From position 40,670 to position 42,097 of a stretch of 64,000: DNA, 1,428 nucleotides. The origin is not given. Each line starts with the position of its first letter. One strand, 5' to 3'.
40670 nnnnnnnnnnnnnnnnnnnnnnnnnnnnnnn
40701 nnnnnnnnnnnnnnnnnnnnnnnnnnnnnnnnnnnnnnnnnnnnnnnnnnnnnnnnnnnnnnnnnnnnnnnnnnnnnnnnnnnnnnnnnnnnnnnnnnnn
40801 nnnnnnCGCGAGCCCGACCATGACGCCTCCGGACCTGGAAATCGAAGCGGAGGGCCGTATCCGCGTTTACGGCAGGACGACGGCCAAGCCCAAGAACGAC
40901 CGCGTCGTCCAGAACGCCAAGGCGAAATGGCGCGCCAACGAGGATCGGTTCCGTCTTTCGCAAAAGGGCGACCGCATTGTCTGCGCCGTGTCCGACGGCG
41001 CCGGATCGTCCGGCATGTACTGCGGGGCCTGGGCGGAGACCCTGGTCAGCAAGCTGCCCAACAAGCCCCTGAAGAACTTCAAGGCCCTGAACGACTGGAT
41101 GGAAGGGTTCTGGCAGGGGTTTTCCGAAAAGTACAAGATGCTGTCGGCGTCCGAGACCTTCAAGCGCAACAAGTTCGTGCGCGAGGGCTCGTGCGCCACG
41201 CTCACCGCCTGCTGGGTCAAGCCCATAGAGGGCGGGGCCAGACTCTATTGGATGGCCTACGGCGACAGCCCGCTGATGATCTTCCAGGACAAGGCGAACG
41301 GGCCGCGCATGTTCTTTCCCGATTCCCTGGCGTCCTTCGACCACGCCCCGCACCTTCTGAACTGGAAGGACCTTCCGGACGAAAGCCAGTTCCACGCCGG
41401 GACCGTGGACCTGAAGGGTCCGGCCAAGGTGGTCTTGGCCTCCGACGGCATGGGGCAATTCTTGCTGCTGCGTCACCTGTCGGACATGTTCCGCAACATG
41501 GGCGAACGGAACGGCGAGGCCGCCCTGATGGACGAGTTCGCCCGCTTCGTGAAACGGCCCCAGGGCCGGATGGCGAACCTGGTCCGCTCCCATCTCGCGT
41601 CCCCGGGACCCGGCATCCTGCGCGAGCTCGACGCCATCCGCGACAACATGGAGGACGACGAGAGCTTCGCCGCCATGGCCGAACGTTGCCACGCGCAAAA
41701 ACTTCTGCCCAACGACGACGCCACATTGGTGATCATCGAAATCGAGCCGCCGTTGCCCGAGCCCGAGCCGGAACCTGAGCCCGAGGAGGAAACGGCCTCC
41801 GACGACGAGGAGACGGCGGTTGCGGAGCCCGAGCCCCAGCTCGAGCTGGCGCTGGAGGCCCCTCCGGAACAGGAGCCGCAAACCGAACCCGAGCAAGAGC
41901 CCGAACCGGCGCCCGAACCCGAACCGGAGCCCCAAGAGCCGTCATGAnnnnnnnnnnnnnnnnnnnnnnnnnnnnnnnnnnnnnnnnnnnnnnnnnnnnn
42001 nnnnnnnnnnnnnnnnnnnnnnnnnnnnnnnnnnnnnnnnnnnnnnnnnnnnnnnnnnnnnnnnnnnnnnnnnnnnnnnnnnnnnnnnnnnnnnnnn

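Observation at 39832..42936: vWA / PP2C / atypical kinase triad (TerY-P type) appended to the aminotransferase-hom operon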

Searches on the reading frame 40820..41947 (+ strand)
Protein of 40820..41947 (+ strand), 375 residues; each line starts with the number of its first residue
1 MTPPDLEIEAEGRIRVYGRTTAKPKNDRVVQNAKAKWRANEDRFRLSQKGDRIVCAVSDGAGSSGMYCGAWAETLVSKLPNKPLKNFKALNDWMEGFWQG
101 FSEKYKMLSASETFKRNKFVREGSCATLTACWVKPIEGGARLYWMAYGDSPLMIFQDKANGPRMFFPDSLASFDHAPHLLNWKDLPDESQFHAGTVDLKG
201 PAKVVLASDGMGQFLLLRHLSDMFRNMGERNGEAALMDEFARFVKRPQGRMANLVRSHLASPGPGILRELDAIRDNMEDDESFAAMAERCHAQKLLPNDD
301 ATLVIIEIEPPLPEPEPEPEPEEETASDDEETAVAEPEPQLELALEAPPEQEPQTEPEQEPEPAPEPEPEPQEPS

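Call 3: search_protein_families(library=pfam, proteins=[window:40820-41947:+], max_evalue=0.01)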
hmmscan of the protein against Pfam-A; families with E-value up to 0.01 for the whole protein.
window:40820-41947:+ (375 aa): 1 family
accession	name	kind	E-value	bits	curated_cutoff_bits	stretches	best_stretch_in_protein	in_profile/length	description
PF13672.11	PP2C_2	-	1.3e-07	31.8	24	1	39-237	11-201/209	Protein phosphatase 2C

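Call 4: search_protein_families(library=padloc, proteins=[window:40820-41947:+], max_evalue=0.01)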
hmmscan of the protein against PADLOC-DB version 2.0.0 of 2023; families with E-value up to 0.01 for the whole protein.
window:40820-41947:+ (375 aa): 1 family
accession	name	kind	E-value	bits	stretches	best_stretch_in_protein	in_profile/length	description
PDLC02222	PP2C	-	4e-13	47.3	1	38-183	17-150/242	-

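Call 5: search_protein_families(library=ncbifam, proteins=[window:40820-41947:+], max_evalue=0.01)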
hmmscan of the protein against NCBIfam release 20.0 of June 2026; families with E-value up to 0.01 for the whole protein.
window:40820-41947:+ (375 aa): 0 families

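Call 68: search_solved_structures(query=window:40820-41947:+, max_evalue=0.01)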
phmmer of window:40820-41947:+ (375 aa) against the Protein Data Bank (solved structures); distinct sequences matched with E-value up to 0.01: 0.
